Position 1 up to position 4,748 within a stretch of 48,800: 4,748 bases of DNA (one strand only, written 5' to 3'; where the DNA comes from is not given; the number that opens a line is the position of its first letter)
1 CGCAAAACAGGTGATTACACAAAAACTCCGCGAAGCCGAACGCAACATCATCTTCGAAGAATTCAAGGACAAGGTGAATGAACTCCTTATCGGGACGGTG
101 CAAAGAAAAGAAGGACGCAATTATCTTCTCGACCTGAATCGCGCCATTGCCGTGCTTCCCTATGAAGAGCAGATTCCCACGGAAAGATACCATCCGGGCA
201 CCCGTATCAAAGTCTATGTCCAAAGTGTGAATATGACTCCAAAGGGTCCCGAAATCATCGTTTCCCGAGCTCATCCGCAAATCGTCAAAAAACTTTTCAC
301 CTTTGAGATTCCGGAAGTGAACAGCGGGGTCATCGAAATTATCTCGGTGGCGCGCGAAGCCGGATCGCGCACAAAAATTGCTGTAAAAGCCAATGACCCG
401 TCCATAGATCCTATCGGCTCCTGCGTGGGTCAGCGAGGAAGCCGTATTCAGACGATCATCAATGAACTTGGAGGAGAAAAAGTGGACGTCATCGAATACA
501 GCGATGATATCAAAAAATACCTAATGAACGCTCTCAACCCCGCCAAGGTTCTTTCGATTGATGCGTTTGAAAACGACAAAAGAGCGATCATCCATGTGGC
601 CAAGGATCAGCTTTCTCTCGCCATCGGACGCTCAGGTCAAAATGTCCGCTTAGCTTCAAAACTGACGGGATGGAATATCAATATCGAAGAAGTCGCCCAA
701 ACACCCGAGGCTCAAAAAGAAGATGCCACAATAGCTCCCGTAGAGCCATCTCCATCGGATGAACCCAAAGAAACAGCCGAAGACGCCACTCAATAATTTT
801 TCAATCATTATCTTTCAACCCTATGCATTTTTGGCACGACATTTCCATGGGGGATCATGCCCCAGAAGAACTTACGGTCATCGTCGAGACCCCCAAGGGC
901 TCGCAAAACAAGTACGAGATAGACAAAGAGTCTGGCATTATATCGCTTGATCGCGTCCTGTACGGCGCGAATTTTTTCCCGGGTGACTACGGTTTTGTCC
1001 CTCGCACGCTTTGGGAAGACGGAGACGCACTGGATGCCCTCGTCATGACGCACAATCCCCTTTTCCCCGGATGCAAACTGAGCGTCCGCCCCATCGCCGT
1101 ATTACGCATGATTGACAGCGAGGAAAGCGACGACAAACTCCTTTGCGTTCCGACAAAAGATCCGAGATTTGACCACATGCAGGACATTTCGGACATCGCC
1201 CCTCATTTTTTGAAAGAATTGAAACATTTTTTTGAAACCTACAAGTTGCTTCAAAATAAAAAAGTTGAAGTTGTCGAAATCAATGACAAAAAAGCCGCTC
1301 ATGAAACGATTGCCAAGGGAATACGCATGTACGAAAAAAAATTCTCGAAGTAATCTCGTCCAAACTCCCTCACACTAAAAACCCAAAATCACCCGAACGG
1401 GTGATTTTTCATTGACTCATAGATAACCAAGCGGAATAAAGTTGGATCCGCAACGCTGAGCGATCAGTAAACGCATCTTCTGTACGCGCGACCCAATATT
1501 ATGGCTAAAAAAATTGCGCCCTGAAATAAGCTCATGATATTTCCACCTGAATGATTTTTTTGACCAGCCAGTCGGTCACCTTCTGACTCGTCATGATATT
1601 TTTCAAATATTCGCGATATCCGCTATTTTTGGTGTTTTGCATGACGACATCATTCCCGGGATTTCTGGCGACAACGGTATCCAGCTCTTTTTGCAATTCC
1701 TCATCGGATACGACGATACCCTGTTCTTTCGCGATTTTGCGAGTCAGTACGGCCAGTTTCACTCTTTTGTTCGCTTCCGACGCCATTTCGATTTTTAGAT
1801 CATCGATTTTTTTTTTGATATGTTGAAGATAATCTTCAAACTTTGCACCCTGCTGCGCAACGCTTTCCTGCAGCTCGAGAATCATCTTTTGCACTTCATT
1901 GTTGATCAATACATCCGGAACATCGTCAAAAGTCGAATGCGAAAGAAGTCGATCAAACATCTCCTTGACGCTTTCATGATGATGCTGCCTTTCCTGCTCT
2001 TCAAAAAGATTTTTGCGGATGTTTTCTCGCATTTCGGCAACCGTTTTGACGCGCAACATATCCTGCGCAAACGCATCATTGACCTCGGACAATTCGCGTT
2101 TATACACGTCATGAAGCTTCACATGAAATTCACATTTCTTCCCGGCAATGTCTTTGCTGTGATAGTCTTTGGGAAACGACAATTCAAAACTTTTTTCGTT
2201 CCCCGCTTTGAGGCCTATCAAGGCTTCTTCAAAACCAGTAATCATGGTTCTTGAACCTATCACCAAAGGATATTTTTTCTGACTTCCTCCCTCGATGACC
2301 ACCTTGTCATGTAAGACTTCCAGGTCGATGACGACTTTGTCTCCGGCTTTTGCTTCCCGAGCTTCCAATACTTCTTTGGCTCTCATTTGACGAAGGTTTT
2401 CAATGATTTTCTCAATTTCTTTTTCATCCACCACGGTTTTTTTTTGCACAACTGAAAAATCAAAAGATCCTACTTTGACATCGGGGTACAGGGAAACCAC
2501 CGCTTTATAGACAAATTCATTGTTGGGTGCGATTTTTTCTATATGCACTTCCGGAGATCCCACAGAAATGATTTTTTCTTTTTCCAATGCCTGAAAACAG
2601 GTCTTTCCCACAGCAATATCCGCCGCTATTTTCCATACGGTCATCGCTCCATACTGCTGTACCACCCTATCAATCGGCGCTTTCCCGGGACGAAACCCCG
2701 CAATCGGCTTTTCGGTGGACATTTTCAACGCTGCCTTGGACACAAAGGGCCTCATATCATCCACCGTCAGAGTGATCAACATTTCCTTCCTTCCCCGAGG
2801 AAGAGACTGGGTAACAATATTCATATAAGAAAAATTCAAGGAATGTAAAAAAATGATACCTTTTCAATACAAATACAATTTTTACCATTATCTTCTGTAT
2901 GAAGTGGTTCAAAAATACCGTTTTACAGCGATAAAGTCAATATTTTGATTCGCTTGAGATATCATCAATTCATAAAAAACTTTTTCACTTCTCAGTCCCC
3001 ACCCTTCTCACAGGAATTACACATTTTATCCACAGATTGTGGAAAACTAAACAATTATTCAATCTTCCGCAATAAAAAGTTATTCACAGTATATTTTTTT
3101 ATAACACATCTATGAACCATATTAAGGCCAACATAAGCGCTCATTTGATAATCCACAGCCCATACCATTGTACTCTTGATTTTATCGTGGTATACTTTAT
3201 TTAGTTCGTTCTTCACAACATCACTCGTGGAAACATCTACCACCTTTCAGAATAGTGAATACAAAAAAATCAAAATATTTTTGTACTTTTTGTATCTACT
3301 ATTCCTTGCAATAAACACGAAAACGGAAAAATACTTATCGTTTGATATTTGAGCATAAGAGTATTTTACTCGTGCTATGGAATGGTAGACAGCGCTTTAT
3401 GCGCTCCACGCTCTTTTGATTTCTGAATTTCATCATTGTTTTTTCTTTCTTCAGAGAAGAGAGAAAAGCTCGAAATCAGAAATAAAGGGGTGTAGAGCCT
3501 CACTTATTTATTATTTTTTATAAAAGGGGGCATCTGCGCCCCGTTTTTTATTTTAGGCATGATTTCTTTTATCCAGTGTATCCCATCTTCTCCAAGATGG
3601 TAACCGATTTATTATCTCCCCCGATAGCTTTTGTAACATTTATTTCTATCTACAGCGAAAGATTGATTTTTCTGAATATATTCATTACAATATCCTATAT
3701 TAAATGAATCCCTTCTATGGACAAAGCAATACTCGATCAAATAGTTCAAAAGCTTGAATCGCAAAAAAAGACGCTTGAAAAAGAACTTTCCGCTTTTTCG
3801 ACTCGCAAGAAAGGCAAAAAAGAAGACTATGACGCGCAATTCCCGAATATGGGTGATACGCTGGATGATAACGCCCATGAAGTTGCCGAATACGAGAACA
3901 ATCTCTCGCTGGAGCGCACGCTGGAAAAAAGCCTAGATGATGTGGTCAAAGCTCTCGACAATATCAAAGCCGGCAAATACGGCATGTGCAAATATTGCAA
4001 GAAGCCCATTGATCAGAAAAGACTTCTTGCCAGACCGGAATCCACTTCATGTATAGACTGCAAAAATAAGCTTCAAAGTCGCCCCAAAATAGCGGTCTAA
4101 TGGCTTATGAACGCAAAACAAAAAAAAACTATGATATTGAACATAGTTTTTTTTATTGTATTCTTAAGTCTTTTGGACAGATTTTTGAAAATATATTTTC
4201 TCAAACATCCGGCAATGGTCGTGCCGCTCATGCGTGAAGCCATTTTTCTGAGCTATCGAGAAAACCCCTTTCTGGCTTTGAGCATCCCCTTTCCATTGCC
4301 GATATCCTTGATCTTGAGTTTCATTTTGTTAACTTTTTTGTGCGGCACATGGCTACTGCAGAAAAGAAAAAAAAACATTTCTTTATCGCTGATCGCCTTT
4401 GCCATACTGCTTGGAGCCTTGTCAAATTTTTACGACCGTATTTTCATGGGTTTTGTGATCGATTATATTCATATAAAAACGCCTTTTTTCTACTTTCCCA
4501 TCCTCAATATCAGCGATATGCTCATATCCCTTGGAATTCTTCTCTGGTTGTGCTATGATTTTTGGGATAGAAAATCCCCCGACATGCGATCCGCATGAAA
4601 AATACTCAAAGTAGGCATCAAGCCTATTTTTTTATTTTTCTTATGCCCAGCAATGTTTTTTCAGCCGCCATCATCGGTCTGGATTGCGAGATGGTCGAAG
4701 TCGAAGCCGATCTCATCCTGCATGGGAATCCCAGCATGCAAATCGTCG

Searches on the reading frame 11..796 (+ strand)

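Call 8: search_protein_families(library=pfam, proteins=[window:11-796:+], max_evalue=0.001)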
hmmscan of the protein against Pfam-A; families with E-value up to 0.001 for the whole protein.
window:11-796:+ (261 aa): 3 families
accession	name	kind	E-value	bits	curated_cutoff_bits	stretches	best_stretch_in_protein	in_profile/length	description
PF13184.12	KH_5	-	1.9e-31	108.5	27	1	117-183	1-67/69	NusA-like KH domain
PF23095.1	KH_NusA_C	-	1.4e-06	28.7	34.2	1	192-229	1-38/59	Transcription termination/antitermination protein NusA, KH domain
PF00013.35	KH_1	-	8e-05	22.8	21.5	0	193-233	3-42/66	KH domain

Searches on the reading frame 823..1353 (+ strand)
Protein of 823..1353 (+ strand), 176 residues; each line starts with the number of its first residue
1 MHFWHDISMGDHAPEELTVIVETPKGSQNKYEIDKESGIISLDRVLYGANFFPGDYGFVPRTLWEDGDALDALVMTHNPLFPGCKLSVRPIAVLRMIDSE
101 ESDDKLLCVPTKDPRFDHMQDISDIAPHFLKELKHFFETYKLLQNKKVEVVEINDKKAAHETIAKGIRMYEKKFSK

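Call 8: search_protein_families(library=pfam, proteins=[window:823-1353:+], max_evalue=0.001)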
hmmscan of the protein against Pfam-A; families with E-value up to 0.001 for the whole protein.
window:823-1353:+ (176 aa): 1 family
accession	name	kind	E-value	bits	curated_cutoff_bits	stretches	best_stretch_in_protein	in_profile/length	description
PF00719.24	Pyrophosphatase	-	2.9e-55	186.7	23.5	1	19-170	1-152/153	Inorganic pyrophosphatase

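Call 68: find_encoding_contigs(protein=window:823-1353:+, flank=10000, max_places=3)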
Protein window:823-1353:+ (176 aa): 3 contigs read that carry it; 3 places shown.
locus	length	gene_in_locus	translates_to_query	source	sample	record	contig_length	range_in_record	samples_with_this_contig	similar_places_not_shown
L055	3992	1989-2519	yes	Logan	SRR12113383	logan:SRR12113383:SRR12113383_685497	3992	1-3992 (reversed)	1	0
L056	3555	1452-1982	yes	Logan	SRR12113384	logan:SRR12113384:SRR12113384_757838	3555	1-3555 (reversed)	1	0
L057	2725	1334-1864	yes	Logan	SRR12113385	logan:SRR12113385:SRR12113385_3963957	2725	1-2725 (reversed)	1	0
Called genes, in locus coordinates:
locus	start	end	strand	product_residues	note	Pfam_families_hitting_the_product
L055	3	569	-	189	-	?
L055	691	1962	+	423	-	PF08529:NusA_N, PF13184:KH_NusA_1st, PF26594:KH_NusA_2nd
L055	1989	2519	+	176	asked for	PF00719:Pyrophosphatase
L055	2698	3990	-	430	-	?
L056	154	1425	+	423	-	PF08529:NusA_N, PF13184:KH_NusA_1st, PF26594:KH_NusA_2nd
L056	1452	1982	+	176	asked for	PF00719:Pyrophosphatase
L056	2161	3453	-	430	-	PF05697:Trigger_N, PF00254:FKBP_C, PF05698:Trigger_C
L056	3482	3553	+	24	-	?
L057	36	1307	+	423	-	PF08529:NusA_N, PF13184:KH_NusA_1st, PF26594:KH_NusA_2nd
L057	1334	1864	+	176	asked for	PF00719:Pyrophosphatase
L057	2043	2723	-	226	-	?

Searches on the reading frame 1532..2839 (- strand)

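Call 8: search_protein_families(library=pfam, proteins=[window:1532-2839:-], max_evalue=0.001)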
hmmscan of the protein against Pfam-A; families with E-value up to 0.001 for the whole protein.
window:1532-2839:- (435 aa): 3 families
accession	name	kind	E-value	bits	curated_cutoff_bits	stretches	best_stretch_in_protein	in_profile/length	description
PF05698.19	Trigger_C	-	1.2e-27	97.4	22.7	1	266-426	1-161/162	Bacterial trigger factor protein (TF) C-terminus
PF05697.18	Trigger_N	-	5e-24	85.7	22.2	1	6-149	1-144/144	Bacterial trigger factor protein (TF)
PF00254.34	FKBP_C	-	7.1e-12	45.9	21.1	1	161-242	3-93/94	FKBP-type peptidyl-prolyl cis-trans isomerase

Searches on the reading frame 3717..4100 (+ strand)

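Call 8: search_protein_families(library=pfam, proteins=[window:3717-4100:+], max_evalue=0.001)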
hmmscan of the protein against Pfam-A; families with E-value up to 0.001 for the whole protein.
window:3717-4100:+ (127 aa): 1 family
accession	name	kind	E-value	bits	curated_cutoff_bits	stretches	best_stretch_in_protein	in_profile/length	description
PF01258.23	zf-dskA_traR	-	2.1e-06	28.1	24.9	1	86-118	1-33/36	Prokaryotic dksA/traR C4-type zinc finger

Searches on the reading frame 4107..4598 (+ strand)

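Call 8: search_protein_families(library=pfam, proteins=[window:4107-4598:+], max_evalue=0.001)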
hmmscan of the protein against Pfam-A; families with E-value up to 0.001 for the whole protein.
window:4107-4598:+ (163 aa): 1 family
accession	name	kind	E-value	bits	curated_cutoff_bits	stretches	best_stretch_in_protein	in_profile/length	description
PF01252.23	Peptidase_A8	-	6.2e-21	75.5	25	1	17-149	2-138/142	Signal peptidase (SPase) II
